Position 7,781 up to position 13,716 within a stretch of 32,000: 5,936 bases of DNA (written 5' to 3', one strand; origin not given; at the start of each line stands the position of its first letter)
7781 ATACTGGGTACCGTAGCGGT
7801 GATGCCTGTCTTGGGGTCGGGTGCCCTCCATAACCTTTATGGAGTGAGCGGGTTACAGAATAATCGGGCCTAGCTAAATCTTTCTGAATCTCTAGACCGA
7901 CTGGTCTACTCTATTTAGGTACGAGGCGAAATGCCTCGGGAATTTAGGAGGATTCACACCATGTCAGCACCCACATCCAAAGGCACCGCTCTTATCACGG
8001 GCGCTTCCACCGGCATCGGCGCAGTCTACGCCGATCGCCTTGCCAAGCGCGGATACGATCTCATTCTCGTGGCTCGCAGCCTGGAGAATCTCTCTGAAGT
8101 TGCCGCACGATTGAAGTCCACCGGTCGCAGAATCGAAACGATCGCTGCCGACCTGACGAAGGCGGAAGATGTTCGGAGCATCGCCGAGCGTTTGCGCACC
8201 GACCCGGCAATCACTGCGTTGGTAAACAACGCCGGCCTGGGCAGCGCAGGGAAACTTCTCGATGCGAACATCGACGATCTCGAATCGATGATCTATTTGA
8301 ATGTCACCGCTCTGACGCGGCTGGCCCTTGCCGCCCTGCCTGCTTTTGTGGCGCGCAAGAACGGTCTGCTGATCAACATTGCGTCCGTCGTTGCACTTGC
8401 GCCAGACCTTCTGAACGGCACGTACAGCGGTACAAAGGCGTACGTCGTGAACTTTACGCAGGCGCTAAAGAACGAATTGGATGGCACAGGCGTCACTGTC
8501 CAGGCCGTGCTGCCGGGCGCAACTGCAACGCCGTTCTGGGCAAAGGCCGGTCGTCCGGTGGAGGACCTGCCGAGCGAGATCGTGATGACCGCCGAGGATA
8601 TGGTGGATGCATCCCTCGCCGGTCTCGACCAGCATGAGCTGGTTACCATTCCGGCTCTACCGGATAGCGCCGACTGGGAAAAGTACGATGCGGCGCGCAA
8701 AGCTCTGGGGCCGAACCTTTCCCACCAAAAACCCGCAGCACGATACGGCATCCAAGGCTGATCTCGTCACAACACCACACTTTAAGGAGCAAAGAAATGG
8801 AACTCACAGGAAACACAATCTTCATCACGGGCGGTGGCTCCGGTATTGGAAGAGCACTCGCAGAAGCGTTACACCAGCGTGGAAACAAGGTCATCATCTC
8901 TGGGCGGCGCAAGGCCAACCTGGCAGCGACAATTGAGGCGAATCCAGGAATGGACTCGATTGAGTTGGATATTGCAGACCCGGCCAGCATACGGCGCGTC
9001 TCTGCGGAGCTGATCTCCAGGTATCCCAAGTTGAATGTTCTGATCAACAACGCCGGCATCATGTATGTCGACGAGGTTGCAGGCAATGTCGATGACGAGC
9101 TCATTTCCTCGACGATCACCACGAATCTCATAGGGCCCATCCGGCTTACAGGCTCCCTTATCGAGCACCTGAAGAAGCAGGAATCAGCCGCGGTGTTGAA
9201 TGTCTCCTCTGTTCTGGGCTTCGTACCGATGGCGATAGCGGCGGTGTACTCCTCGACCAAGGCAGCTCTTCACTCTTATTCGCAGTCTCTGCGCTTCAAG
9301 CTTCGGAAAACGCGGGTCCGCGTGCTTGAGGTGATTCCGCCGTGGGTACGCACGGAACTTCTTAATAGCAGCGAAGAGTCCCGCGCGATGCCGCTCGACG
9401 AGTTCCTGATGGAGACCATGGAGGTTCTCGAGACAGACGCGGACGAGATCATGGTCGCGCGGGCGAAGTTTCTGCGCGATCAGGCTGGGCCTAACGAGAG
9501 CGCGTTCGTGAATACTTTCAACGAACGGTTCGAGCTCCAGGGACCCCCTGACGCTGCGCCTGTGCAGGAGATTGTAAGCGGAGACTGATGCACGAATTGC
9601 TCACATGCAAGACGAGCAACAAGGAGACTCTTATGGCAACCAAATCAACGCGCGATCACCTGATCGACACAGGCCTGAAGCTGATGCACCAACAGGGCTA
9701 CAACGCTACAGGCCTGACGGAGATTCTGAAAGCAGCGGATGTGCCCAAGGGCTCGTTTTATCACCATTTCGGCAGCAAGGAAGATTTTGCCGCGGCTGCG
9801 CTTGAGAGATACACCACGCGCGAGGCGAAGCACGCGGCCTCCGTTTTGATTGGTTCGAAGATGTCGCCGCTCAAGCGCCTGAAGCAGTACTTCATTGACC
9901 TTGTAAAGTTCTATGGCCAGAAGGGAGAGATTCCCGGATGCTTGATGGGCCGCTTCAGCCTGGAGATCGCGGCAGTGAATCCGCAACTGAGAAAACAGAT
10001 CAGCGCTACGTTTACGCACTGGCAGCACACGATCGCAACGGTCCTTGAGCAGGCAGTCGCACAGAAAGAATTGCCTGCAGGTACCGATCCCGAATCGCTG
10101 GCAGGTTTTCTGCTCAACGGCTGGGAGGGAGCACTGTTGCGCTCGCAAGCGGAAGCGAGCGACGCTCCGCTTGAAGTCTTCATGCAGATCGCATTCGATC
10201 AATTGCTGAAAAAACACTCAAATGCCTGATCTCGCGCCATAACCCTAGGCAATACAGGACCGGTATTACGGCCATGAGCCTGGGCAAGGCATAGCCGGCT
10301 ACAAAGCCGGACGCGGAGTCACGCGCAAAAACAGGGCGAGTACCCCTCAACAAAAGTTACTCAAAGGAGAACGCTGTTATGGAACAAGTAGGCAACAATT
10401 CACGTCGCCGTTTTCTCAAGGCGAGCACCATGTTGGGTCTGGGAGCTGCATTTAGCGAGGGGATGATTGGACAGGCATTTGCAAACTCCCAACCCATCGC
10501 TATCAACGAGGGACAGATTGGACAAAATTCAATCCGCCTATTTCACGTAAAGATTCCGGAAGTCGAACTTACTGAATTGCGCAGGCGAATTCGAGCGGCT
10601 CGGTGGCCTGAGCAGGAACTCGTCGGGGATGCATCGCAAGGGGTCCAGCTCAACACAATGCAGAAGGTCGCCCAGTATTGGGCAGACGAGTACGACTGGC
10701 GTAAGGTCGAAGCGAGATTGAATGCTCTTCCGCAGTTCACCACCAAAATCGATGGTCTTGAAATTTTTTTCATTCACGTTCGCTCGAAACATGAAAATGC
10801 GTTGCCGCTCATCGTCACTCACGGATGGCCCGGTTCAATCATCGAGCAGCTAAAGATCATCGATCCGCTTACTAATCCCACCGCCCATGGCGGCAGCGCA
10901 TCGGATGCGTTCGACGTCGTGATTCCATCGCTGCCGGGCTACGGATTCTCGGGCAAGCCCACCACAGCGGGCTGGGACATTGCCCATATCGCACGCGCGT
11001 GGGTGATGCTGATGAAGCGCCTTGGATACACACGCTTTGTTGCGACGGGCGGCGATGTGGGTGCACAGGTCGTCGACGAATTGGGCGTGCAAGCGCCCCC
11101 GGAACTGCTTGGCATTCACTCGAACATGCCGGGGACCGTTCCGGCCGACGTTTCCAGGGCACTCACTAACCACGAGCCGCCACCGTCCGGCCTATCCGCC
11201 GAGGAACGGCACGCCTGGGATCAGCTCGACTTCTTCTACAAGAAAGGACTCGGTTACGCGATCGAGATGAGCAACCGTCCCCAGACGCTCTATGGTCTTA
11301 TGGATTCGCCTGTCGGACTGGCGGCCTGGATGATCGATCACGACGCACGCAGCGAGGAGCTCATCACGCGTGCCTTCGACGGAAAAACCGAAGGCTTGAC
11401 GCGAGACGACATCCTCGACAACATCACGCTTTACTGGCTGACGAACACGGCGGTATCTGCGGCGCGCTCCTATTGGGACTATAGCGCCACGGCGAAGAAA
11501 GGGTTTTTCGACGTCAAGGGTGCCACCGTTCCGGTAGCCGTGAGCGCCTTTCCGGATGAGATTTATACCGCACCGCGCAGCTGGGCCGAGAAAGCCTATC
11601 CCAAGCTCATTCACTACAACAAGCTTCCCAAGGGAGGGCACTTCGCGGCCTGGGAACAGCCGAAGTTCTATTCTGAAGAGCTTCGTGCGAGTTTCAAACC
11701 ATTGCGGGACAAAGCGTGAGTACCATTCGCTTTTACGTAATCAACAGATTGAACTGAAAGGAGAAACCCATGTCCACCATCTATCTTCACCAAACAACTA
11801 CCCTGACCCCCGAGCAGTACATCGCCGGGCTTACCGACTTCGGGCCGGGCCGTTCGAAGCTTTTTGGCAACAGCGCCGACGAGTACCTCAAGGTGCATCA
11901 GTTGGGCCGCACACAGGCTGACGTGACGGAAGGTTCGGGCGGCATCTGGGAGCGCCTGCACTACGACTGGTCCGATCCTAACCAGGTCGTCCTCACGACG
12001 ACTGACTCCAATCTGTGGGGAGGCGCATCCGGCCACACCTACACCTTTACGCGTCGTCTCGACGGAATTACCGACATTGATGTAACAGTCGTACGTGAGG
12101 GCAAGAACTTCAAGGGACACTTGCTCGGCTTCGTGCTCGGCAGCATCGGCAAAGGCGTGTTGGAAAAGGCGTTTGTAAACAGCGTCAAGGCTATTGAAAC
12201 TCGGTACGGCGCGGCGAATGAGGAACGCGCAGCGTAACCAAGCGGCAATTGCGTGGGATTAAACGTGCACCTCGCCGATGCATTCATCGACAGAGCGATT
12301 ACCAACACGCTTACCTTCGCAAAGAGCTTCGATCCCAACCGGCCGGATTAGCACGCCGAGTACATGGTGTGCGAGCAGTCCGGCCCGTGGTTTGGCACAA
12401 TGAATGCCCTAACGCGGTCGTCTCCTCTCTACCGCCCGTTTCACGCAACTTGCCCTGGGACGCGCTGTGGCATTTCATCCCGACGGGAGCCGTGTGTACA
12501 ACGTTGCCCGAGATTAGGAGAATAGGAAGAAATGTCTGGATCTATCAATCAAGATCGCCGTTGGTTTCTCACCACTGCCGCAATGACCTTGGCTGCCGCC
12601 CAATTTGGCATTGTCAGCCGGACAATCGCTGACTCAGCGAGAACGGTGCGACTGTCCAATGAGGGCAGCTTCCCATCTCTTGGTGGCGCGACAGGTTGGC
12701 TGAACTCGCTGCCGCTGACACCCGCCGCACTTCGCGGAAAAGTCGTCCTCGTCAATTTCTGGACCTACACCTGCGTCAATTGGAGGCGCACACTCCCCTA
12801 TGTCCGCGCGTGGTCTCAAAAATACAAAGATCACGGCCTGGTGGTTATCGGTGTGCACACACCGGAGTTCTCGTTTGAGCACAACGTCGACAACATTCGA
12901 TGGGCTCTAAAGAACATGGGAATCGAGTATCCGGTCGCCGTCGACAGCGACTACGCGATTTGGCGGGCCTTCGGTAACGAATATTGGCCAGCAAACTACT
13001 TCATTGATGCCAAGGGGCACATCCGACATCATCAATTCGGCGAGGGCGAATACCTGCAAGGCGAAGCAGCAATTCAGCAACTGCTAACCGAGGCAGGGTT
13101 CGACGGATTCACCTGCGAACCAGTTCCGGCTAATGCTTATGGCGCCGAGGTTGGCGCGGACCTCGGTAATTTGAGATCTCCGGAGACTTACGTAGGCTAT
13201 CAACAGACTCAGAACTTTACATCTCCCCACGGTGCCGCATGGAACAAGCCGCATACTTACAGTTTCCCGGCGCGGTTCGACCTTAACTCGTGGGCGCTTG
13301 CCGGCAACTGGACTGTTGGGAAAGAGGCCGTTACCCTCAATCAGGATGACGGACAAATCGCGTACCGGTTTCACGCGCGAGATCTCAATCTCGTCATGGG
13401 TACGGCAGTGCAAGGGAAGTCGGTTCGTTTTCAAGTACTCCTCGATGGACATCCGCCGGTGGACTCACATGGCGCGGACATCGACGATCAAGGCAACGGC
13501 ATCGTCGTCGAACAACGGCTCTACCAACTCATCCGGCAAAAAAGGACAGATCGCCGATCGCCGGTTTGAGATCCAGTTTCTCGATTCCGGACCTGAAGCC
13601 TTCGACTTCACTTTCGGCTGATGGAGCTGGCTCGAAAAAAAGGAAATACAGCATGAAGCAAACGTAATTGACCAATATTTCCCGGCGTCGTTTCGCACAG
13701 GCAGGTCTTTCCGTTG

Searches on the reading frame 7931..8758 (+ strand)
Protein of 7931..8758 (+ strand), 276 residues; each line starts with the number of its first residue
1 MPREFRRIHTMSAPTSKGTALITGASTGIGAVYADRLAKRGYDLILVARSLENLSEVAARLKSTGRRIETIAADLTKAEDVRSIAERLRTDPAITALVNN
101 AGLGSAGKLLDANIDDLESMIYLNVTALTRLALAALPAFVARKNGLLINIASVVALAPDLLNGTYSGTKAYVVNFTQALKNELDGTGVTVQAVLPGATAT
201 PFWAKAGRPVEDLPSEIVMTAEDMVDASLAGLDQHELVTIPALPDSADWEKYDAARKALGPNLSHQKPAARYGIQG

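Call 27: search_protein_families(library=pfam, proteins=[window:7931-8758:+], max_evalue=0.01)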
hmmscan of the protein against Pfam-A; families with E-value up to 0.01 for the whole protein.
window:7931-8758:+ (276 aa): 6 families
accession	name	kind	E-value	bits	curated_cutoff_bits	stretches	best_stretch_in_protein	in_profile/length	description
PF00106.31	adh_short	-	3.6e-44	151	26.6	1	19-206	2-190/195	short chain dehydrogenase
PF13561.12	adh_short_C2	-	5.1e-25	88.9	27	1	24-207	1-185/236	Enoyl-(Acyl carrier protein) reductase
PF08659.16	KR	-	6.6e-14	52.7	22.6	1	18-181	1-165/180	KR domain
PF01370.27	Epimerase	-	1.8e-05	24.7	20.9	1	20-136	1-103/240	NAD dependent epimerase/dehydratase family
PF13460.12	NAD_binding_10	-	0.0056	17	27.2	1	24-86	1-59/184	NAD(P)H-binding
PF16363.11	GDP_Man_Dehyd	-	0.0066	16.4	27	1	21-91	1-77/332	GDP-mannose 4,6 dehydratase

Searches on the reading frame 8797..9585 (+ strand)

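Call 27: search_protein_families(library=pfam, proteins=[window:8797-9585:+], max_evalue=0.01)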
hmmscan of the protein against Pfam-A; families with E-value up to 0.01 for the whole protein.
window:8797-9585:+ (263 aa): 6 families
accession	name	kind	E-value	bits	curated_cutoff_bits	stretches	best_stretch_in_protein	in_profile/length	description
PF00106.31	adh_short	-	5.6e-45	153.7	26.6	1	7-195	2-193/195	short chain dehydrogenase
PF13561.12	adh_short_C2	-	3.9e-28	99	27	1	15-197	6-189/236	Enoyl-(Acyl carrier protein) reductase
PF08659.16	KR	-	1.3e-10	41.9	22.6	1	7-166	2-164/180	KR domain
PF01370.27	Epimerase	-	1e-05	25.5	20.9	1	8-138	1-115/240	NAD dependent epimerase/dehydratase family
PF23441.1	SDR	-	0.00035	20.5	27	1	3-194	5-204/258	SDR-like rossmann domain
PF13460.12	NAD_binding_10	-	0.0013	19.1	27.2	1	12-68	1-57/184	NAD(P)H-binding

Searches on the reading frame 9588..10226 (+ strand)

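Call 27: search_protein_families(library=pfam, proteins=[window:9588-10226:+], max_evalue=0.01)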
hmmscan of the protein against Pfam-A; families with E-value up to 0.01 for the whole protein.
window:9588-10226:+ (213 aa): 5 families
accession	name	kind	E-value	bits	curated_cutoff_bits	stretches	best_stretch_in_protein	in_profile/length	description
PF16925.10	TetR_C_13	-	2e-20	73.7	27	1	94-200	1-107/109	Tetracyclin repressor-like, C-terminal domain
PF00440.29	TetR_N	-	5.5e-15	55.3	24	1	25-70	1-46/47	Bacterial regulatory proteins, tetR family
PF21993.1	TetR_C_13_2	-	2.5e-14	53.8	27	1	94-198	1-100/103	Transcriptional regulator LmrA/YxaF-like, C-terminal domain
PF16859.10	TetR_C_11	-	2.9e-05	24.8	32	1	128-192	38-103/113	Tetracyclin repressor-like, C-terminal domain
PF13977.11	TetR_C_6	-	0.0009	19.9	27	1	128-201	33-105/115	BetI-type transcriptional repressor, C-terminal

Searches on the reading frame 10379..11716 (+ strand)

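Call 6: search_protein_families(library=padloc, proteins=[window:10379-11716:+], max_evalue=0.1)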
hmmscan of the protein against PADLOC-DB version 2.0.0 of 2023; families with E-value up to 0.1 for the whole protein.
window:10379-11716:+ (446 aa): 0 families

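Call 27: search_protein_families(library=pfam, proteins=[window:10379-11716:+], max_evalue=0.01)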
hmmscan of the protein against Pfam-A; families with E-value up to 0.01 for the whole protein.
window:10379-11716:+ (446 aa): 4 families
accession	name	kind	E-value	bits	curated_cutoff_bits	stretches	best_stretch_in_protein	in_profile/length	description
PF06441.18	EHN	-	2e-37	128.1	22.8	1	53-156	2-106/107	Epoxide hydrolase N terminus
PF00561.26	Abhydrolase_1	-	1.7e-09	38.2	25.8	1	143-255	2-103/245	alpha/beta hydrolase fold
PF10518.14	TAT_signal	-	0.0023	18.2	22.7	1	7-25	2-20/21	TAT (twin-arginine translocation) pathway signal sequence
PF12697.13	Abhydrolase_6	-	0.0074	17.4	26.3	1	145-431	2-214/217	Alpha/beta hydrolase family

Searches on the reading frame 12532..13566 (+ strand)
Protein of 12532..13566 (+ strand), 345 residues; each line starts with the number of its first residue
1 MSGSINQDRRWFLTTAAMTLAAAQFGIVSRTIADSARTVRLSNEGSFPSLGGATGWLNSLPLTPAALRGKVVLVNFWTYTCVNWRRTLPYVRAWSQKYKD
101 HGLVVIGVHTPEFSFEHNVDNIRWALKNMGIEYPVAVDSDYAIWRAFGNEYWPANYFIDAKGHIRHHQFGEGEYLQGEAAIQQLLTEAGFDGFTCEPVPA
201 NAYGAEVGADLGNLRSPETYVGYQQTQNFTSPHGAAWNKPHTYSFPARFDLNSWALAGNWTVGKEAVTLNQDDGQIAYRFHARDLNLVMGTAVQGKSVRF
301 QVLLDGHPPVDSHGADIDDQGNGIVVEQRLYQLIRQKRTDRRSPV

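Call 6: search_protein_families(library=padloc, proteins=[window:12532-13566:+], max_evalue=0.1)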
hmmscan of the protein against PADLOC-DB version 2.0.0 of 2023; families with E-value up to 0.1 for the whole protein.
window:12532-13566:+ (345 aa): 0 families

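Call 27: search_protein_families(library=pfam, proteins=[window:12532-13566:+], max_evalue=0.01)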
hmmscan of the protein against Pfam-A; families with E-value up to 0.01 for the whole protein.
window:12532-13566:+ (345 aa): 4 families
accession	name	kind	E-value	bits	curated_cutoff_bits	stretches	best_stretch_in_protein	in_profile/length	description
PF17991.7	Thioredoxin_10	-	1.8e-39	136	27.1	1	216-341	1-122/142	Thioredoxin like C-terminal domain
PF00578.27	AhpC-TSA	-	1.8e-11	44.5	26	1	65-166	21-123/124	AhpC/TSA family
PF08534.16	Redoxin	-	1.2e-10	41.8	26.6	1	63-171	22-135/148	Redoxin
PF13905.12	Thioredoxin_8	-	8.6e-07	29.6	27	1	69-164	1-94/94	Thioredoxin-like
